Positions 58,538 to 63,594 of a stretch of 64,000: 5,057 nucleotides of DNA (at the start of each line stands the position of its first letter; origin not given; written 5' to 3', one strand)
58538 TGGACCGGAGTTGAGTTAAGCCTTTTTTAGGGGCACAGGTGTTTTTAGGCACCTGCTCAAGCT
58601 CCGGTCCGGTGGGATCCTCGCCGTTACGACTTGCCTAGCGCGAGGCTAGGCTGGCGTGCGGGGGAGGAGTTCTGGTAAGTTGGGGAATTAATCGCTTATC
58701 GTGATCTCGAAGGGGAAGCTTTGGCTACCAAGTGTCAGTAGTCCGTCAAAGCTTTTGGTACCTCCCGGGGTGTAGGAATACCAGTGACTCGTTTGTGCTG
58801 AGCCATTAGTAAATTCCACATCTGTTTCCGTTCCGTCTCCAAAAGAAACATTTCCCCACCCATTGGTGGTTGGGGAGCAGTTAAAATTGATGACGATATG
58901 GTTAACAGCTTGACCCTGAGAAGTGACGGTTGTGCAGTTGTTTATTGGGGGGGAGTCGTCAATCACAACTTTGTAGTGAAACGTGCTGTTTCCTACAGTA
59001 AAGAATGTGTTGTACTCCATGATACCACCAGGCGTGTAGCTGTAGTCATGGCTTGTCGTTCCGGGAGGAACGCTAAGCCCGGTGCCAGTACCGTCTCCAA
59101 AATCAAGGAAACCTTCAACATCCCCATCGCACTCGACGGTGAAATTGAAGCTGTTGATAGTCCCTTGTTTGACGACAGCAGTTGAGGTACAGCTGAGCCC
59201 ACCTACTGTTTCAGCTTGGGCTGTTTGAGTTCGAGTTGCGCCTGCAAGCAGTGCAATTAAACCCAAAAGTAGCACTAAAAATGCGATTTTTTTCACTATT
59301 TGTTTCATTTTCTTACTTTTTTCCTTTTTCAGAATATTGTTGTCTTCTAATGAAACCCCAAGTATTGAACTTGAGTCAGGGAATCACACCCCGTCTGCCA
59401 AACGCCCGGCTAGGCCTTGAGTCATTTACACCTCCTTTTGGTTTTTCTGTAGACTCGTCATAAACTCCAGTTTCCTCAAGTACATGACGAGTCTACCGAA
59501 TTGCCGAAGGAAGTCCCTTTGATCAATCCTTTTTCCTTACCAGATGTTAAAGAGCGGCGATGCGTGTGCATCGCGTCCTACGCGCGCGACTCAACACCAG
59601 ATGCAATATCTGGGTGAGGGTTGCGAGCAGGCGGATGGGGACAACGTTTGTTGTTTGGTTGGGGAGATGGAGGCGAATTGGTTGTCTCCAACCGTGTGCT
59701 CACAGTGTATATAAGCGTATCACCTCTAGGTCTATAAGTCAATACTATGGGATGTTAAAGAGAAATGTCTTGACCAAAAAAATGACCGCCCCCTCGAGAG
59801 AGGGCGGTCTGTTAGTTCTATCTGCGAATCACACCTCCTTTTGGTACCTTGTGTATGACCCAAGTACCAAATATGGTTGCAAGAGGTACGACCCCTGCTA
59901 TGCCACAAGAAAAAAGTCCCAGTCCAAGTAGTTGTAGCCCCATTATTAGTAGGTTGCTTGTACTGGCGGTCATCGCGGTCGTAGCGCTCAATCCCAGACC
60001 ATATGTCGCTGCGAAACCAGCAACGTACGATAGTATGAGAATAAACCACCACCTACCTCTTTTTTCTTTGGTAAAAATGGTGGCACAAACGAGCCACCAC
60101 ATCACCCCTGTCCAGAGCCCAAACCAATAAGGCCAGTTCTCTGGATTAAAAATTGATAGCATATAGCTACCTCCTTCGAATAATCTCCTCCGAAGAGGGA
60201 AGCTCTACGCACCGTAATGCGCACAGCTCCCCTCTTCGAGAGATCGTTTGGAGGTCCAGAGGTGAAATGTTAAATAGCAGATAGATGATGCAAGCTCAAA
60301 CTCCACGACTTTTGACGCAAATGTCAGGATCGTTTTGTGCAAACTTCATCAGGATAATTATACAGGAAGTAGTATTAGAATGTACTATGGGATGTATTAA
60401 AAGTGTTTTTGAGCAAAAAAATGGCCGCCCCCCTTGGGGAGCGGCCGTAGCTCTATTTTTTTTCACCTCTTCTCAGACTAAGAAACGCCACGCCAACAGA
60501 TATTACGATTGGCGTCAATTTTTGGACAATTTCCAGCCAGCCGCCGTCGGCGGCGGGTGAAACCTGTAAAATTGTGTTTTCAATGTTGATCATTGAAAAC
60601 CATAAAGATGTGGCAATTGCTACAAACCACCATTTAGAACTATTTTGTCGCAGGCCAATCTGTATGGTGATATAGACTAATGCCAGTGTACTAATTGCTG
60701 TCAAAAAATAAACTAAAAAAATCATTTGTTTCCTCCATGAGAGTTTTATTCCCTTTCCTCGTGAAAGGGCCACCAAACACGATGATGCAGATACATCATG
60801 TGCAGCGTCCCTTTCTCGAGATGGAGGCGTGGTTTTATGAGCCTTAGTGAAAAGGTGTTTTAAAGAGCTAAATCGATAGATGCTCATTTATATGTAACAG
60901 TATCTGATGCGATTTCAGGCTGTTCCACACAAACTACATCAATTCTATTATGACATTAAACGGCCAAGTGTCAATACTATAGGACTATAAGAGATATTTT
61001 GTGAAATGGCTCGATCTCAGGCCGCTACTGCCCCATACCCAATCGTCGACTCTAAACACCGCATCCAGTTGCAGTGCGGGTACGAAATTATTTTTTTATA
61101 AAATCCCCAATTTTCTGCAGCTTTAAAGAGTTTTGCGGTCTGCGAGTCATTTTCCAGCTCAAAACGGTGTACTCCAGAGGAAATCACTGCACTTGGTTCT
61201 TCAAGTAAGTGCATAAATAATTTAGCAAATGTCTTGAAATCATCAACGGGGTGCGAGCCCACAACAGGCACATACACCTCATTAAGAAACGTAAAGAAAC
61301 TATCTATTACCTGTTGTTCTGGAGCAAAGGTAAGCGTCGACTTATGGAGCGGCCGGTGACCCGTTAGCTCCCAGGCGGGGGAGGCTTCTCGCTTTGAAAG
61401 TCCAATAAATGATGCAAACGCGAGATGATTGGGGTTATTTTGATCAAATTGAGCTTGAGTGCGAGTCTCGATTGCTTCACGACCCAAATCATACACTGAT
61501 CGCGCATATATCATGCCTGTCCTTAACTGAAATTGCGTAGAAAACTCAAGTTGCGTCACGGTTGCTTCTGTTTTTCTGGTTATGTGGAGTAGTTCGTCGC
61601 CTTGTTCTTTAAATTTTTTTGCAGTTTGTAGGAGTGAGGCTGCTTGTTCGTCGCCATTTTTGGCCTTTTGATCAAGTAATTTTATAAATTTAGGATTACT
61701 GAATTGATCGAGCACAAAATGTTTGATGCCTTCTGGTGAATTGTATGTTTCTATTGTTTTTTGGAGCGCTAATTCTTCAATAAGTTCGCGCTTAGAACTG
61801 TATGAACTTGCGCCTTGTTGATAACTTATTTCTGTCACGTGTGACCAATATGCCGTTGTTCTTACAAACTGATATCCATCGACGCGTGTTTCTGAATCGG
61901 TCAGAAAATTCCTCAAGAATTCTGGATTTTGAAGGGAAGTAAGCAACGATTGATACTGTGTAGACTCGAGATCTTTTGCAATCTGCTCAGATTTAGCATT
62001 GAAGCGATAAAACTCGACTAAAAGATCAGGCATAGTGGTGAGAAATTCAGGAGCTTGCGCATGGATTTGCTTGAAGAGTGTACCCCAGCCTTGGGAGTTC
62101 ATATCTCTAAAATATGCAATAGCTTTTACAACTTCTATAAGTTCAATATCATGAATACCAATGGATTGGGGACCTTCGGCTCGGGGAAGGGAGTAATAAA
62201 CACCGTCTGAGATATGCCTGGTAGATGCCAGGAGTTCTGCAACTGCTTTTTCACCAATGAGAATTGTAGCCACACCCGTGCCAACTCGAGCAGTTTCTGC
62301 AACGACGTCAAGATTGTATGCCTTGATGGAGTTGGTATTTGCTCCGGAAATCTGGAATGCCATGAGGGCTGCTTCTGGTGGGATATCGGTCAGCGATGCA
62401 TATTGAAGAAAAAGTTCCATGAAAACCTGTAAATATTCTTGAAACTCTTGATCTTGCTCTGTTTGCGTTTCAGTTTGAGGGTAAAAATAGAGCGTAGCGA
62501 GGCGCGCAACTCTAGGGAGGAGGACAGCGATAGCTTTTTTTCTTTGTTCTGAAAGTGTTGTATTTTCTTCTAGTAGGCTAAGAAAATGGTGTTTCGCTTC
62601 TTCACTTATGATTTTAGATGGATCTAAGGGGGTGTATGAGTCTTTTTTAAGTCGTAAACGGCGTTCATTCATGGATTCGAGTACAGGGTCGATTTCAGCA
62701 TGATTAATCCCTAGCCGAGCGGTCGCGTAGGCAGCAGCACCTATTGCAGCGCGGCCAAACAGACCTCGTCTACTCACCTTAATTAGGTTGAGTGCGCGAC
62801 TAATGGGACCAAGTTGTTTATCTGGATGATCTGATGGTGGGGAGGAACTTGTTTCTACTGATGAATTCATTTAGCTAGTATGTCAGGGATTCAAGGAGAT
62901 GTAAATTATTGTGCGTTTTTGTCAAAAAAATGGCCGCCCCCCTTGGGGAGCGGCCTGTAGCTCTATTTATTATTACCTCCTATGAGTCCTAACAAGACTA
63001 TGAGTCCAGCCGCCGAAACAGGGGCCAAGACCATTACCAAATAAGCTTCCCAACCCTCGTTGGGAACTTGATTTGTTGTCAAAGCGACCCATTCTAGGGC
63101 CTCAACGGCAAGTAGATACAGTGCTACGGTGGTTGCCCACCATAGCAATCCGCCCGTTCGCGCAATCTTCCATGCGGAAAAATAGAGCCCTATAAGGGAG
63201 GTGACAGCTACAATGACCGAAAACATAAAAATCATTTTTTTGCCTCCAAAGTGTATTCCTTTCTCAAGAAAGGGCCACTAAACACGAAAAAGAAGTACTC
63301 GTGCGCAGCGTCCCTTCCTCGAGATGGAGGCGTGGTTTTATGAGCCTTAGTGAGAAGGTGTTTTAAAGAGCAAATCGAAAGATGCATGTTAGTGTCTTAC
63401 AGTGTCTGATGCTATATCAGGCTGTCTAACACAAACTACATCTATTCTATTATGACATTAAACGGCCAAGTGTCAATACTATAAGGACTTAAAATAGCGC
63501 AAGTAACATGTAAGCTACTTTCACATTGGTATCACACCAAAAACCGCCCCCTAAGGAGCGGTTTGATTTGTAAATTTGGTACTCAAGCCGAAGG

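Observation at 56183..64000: Island of monocistronic secreted and membrane-protein genes with a shared promoter-proximal motif and a family of near-identical bidirectional terminators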

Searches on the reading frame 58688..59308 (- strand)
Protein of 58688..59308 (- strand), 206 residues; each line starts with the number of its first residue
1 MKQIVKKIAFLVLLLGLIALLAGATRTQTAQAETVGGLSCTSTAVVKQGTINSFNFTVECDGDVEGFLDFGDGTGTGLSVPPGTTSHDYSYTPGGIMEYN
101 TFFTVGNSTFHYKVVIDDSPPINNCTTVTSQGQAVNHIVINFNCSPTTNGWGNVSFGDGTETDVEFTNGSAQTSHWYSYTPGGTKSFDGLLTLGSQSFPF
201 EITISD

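Call 16: search_protein_families(library=pfam, max_evalue=0.01, proteins=[window:58688-59308:-])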
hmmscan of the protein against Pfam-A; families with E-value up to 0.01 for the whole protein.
window:58688-59308:- (206 aa): 0 families

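Call 84: predict_structure(protein=window:58688-59308:-)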
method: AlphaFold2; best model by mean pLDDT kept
length: 206 residues; sequences in the alignment: 1
mean_pLDDT: 67.4   pTM: 0.40
mean pLDDT of the five models: 67.4, 52.0, 51.0, 44.0, 36.5
residues with pLDDT >= 90: 5; 70-90: 91; 50-70: 83; < 50: 27
segments of 3 or more residues with pLDDT < 50: 20-35, 48-50, 77-81
pLDDT, mean of each block of 10 residues (from residue 1): 65 57 43 54 61 68 60 52 62 68 68 66 58 67 76 85 86 79 82 83 77
secondary structure, 60 per line:
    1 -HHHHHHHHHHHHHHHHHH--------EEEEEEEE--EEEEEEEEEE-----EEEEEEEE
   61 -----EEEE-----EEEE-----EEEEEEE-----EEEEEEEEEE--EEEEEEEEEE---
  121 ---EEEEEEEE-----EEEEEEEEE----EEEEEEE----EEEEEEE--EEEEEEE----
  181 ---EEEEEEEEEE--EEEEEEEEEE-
elements in order: H2-19 E28-35 E38-47 E53-60 E66-69 E75-78 E84-90 E96-105 E108-117 E124-131 E137-145 E150-156 E161-167 E170-176 E184-193 E196-205

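Call 87: fold_search(model_id=the predicted structure, library=pdb)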
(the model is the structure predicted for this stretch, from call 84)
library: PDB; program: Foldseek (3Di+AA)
matches with E <= 10: 1358; with E <= 0.001: 11
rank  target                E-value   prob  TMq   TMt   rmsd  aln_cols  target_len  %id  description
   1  9g4n_B                1.5e-04  1.00  0.26  0.13  13.1       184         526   10  Glycoside Hydrolase Family 157 from Labilibaculum antarcticum (LaGH157) E224A mutant in complex with Laminaritriose an (released 2025-05-21)
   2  9fz9_A                1.7e-04  1.00  0.27  0.13  13.1       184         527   10  Glycoside Hydrolase Family 157 from Labilibaculum antarcticum, wild type SeMet derivative (LaGH157) (released 2025-07-16)
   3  9fz9_C                3.3e-04  1.00  0.27  0.13  13.1       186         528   10  Glycoside Hydrolase Family 157 from Labilibaculum antarcticum, wild type SeMet derivative (LaGH157) (released 2025-07-16)
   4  2yn3_A                3.3e-04  1.00  0.25  0.20  12.0       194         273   11  Structural insight into the giant calcium-binding adhesin SiiE: implications for the adhesion of Salmonella enterica t (released 2013-04-03)
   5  2yn5_B                5.4e-04  1.00  0.26  0.20  12.1       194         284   11  Structural insight into the giant calcium-binding adhesin SiiE: implications for the adhesion of Salmonella enterica t (released 2013-04-03)
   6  4y61_A                5.6e-04  1.00  0.29  0.18  25.5       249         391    9  Crystal structure of the complex between Slitrk2 LRR1 and PTP delta Ig1-Fn1 (released 2015-06-03)
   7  2yn5_A                5.9e-04  1.00  0.25  0.20  11.9       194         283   11  Structural insight into the giant calcium-binding adhesin SiiE: implications for the adhesion of Salmonella enterica t (released 2013-04-03)
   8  9gy2_B                6.9e-04  1.00  0.31  0.12  20.7       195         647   10  Non-Hemolytic Phospholipase C (PLC N) (released 2025-10-15)
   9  9g4n_A                8.4e-04  1.00  0.26  0.13  13.1       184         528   11  Glycoside Hydrolase Family 157 from Labilibaculum antarcticum (LaGH157) E224A mutant in complex with Laminaritriose an (released 2025-05-21)
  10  9g4n_C                8.8e-04  1.00  0.26  0.13  13.2       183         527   11  Glycoside Hydrolase Family 157 from Labilibaculum antarcticum (LaGH157) E224A mutant in complex with Laminaritriose an (released 2025-05-21)
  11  8pb1_C                9.2e-04  0.99  0.26  0.27  13.9       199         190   12  Cryo-EM structure of a pre-dimerized murine IL-12 complete extracellular signaling complex (Class 1), obtained after l (released 2024-02-07)
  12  9g5g_A                1.1e-03  1.00  0.26  0.13  13.0       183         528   11  Glycoside Hydrolase Family 157 from Labilibaculum antarcticum (LaGH157) in complex with Laminaribiose (released 2025-05-21)
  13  1z7z_I                1.1e-03  1.00  0.29  0.16  19.4       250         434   11  Cryo-em structure of human coxsackievirus A21 complexed with five domain icam-1kilifi (released 2005-08-02)
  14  3b5h_A                1.5e-03  1.00  0.29  0.32  14.0       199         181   12  Crystal structure of the extracellular portion of HAb18G/CD147 (released 2008-05-06)
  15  2vkx_B                1.6e-03  1.00  0.30  0.31  13.3       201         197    8  Human NCAM, FN3 domains 1 and 2, M610R mutant (released 2008-02-26)
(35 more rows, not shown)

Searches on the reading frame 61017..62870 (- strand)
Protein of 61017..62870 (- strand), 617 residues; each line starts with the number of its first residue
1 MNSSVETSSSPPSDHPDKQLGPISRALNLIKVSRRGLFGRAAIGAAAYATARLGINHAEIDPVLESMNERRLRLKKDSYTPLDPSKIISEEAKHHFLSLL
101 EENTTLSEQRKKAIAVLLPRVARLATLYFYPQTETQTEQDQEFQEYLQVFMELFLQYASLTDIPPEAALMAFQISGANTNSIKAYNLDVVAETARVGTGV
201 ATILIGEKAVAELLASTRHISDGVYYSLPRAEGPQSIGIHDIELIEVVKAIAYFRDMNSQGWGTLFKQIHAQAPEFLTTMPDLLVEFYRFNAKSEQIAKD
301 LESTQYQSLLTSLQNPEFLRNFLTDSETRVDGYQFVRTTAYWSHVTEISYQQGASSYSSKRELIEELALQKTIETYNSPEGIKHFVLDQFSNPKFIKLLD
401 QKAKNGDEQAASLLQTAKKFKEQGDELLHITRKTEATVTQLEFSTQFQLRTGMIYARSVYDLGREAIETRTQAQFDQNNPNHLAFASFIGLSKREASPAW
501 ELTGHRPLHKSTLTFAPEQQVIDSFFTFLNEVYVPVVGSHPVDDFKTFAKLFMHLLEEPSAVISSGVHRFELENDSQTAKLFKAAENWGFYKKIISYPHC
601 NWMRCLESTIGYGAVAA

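Call 12: find_encoding_contigs(protein=window:61017-62870:-, flank=10000, max_places=10)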
Protein window:61017-62870:- (617 aa): 1 contig read that carries it; 1 place shown.
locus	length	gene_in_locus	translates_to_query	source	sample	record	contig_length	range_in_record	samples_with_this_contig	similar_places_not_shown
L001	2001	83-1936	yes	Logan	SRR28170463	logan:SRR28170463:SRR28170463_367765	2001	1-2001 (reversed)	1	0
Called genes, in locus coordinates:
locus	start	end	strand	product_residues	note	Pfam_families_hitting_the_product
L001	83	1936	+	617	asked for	-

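Call 16: search_protein_families(library=pfam, max_evalue=0.01, proteins=[window:61017-62870:-])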
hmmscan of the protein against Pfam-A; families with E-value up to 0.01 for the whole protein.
window:61017-62870:- (617 aa): 0 families

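Call 21: find_homologous_proteins(query=window:61017-62870:-)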
Query window:61017-62870:- (617 aa): 1 proteins with E <= 0.001 among 8000 candidates.
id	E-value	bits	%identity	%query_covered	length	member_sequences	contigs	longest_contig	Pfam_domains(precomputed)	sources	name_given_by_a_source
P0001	0.0e+0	1377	100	100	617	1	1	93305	-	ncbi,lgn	-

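Call 111: search_protein_representatives(protein=window:61017-62870:-)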
Query: 617 residues. Proteins with E-value up to 0.001 (for the whole library): 26; up to 1e-10: 22; up to 1e-30: 17. The best 26 are listed.
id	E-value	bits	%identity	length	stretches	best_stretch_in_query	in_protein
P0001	0.0e+00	1377.0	100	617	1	1-617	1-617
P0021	1.3e-130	453.3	39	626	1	29-612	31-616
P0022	2.6e-88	313.7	34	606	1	43-616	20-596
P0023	2.5e-83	297.2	32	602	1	68-614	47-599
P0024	5.4e-83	296.1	30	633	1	21-613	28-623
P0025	4.6e-82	293.1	32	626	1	29-612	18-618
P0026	8.2e-79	282.3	34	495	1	127-614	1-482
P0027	3.9e-76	273.5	30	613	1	41-614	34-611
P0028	3.2e-75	270.4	30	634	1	31-614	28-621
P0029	7.0e-71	256.1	31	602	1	40-614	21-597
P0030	4.0e-68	247.0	29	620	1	66-612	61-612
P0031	1.5e-66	241.9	28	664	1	54-614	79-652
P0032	1.4e-57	212.2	30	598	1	110-612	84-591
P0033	1.8e-55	205.2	37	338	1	306-613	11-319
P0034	3.6e-55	204.3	27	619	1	36-614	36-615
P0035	9.4e-48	179.8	29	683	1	110-608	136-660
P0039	8.0e-20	87.6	24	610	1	80-565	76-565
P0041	6.3e-11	58.2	27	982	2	226-508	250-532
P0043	3.0e-09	52.7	27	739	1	31-457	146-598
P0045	5.9e-04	35.2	25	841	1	223-486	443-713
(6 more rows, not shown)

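Call 112: search_protein_families(library=pfam, max_evalue=0.01, proteins=[P0021, P0022, P0024, P0031, P0035, P0039, P0041, P0043, P0045])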
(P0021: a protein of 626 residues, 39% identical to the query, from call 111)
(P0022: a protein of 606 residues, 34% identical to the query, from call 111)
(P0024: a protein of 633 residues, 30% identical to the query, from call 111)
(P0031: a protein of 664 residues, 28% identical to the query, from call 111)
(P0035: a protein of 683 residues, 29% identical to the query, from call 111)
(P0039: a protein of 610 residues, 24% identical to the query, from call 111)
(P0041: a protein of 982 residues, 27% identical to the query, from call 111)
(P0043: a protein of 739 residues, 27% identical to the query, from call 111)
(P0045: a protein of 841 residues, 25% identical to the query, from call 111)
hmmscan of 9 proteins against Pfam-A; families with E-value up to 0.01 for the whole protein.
P0021 (626 aa): 0 families

P0022 (606 aa): 0 families

P0024 (633 aa): 0 families

P0031 (664 aa): 0 families

P0035 (683 aa): 0 families

P0039 (610 aa): 2 families
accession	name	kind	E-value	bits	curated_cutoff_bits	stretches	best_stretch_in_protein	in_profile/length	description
PF10399.14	UCR_Fe-S_N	-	0.0014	18.5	24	1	31-57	7-33/41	Ubiquitinol-cytochrome C reductase Fe-S subunit TAT signal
PF17839.6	CNP_C_terminal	-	0.002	19.3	27.8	0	81-139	24-78/108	C-terminal domain of cyclic nucleotide phosphodiesterase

P0041 (982 aa): 0 families

P0043 (739 aa): 0 families

P0045 (841 aa): 0 families

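Call 113: find_encoding_contigs(protein=P0021, flank=10000, max_places=4)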
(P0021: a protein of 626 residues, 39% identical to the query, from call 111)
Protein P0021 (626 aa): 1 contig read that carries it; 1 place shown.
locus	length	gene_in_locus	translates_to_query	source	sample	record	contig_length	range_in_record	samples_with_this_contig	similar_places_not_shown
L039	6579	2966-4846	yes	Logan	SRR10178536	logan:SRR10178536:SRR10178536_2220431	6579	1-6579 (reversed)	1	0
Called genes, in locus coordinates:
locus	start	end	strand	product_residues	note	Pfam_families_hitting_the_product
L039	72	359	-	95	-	PF13560:HTH_31, PF01381:HTH_3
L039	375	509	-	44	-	-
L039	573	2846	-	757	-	PF26449:DUF8128, PF01935:DUF87, PF10412:TrwB_AAD_bind, PF12696:TraG-D_C (weak)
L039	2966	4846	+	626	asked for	-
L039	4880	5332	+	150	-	-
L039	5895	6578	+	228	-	?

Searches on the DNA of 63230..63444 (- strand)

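Call 48: build_rna_model(alignment_id=A5)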
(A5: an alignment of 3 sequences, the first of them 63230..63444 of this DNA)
Model R1 built from alignment A5 (3 sequences, 225 columns); structure: RNAalifold consensus.
model positions 215; base pairs 49; branch points 2; effective number of sequences 1.53; information 0.591 bits per position. Calibrated on 0.2 Mb of random sequence (short: E-values are rough).
structure used (alignment columns):
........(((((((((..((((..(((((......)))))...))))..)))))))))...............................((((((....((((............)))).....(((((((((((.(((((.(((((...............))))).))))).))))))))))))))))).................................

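Call 49: search_with_rna_model(model_id=R1, sources=[window, L011, L012, L024, L025, L026, L027, L028, L032, L013, L001], max_evalue=10)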
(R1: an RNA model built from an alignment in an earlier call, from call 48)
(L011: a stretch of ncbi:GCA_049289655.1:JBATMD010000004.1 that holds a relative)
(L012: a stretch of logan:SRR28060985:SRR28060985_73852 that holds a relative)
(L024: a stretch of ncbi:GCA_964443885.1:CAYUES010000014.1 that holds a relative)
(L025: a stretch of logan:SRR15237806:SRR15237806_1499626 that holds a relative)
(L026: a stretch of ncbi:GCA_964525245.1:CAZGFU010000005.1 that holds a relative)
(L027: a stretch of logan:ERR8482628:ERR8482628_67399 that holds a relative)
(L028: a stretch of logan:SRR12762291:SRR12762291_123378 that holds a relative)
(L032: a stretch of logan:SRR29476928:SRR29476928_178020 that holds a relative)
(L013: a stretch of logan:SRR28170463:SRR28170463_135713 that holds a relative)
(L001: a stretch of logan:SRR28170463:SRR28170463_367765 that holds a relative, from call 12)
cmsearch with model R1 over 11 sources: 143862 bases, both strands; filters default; matches with E-value up to 10: 9.
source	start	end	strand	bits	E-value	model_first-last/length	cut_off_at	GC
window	63230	63444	-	244.3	3.8e-48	1-215/215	no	0.42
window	60720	60942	-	225.7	2.5e-44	1-215/215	no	0.41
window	60157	60352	-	162.1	2.6e-31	1-215/215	no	0.46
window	63262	63322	+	20.1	0.03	121-181/215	no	0.51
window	60758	60819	+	18.3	0.069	122-181/215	no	0.52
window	57974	58031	-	15.8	0.23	121-181/215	no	0.59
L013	695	752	+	15.8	0.23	121-181/215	no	0.59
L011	6274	6331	+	15.4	0.27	121-181/215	no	0.62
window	60191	60238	+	13.1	0.83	125-179/215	no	0.6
